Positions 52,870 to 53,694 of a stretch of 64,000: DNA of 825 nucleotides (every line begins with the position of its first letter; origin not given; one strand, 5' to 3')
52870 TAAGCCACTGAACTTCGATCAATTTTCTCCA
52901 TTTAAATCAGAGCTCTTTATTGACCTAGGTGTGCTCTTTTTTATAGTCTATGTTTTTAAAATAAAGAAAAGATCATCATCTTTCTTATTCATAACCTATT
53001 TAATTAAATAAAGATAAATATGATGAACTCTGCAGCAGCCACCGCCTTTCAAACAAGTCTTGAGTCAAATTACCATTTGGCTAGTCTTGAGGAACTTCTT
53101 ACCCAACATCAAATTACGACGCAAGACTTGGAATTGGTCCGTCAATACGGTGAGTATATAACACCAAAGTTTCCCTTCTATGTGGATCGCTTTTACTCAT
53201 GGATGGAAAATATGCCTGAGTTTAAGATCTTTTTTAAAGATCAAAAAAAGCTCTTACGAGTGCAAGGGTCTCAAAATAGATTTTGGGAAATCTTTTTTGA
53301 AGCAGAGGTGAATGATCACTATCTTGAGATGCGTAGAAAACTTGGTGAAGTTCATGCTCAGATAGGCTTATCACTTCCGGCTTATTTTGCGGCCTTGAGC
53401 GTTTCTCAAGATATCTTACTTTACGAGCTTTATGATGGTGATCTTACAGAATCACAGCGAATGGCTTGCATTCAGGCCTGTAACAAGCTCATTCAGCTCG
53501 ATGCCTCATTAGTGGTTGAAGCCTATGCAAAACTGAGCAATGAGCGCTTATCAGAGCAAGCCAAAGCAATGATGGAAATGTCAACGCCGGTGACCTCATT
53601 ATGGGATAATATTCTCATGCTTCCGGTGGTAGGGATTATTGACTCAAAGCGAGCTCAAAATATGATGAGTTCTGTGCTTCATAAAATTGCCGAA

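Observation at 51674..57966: Complete stressosome module (globin-RsbR, RsbS, RsbT) wired to a hybrid histidine kinase with Hpt, and a divergent REC-adenylate cyclase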

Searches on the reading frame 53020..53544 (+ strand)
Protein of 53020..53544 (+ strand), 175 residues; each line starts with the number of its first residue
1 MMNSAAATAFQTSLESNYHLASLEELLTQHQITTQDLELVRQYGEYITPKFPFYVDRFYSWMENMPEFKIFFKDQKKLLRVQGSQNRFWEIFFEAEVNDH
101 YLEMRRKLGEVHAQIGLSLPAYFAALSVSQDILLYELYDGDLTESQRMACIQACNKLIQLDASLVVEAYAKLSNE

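Call 60: search_solved_structures(query=window:53020-53544:+, max_evalue=0.01, show_alignments=4)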
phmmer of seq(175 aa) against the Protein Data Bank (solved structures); distinct sequences matched with E-value up to 0.01: 8.
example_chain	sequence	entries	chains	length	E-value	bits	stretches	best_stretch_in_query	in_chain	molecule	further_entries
7o0i_B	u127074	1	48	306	7.2e-42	146.1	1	22-174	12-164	Anti-anti-sigma factor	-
1or4_A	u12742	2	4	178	2.8e-09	40.1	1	23-167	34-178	Heme-based aerotactic transducer hemAT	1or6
2w31_A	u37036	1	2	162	3e-08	36.8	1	22-169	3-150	GLOBIN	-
8h17_A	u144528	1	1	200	0.00018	24.5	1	26-174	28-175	Tlr1989 protein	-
4uiq_A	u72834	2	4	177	0.0012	21.8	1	51-154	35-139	GLOBIN-COUPLED SENSOR WITH DIGUANYLATE CYCLASE ACTIVITY | Uncharacterized protein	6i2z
5ohe_A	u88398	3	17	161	0.002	21.1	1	95-169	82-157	Globin-coupled histidine kinase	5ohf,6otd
6m9a_A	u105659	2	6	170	0.0023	20.9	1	51-150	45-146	Signaling protein | Diguanylate cyclase DosC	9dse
9dsf_A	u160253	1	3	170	0.0057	19.6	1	51-150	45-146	Diguanylate cyclase DosC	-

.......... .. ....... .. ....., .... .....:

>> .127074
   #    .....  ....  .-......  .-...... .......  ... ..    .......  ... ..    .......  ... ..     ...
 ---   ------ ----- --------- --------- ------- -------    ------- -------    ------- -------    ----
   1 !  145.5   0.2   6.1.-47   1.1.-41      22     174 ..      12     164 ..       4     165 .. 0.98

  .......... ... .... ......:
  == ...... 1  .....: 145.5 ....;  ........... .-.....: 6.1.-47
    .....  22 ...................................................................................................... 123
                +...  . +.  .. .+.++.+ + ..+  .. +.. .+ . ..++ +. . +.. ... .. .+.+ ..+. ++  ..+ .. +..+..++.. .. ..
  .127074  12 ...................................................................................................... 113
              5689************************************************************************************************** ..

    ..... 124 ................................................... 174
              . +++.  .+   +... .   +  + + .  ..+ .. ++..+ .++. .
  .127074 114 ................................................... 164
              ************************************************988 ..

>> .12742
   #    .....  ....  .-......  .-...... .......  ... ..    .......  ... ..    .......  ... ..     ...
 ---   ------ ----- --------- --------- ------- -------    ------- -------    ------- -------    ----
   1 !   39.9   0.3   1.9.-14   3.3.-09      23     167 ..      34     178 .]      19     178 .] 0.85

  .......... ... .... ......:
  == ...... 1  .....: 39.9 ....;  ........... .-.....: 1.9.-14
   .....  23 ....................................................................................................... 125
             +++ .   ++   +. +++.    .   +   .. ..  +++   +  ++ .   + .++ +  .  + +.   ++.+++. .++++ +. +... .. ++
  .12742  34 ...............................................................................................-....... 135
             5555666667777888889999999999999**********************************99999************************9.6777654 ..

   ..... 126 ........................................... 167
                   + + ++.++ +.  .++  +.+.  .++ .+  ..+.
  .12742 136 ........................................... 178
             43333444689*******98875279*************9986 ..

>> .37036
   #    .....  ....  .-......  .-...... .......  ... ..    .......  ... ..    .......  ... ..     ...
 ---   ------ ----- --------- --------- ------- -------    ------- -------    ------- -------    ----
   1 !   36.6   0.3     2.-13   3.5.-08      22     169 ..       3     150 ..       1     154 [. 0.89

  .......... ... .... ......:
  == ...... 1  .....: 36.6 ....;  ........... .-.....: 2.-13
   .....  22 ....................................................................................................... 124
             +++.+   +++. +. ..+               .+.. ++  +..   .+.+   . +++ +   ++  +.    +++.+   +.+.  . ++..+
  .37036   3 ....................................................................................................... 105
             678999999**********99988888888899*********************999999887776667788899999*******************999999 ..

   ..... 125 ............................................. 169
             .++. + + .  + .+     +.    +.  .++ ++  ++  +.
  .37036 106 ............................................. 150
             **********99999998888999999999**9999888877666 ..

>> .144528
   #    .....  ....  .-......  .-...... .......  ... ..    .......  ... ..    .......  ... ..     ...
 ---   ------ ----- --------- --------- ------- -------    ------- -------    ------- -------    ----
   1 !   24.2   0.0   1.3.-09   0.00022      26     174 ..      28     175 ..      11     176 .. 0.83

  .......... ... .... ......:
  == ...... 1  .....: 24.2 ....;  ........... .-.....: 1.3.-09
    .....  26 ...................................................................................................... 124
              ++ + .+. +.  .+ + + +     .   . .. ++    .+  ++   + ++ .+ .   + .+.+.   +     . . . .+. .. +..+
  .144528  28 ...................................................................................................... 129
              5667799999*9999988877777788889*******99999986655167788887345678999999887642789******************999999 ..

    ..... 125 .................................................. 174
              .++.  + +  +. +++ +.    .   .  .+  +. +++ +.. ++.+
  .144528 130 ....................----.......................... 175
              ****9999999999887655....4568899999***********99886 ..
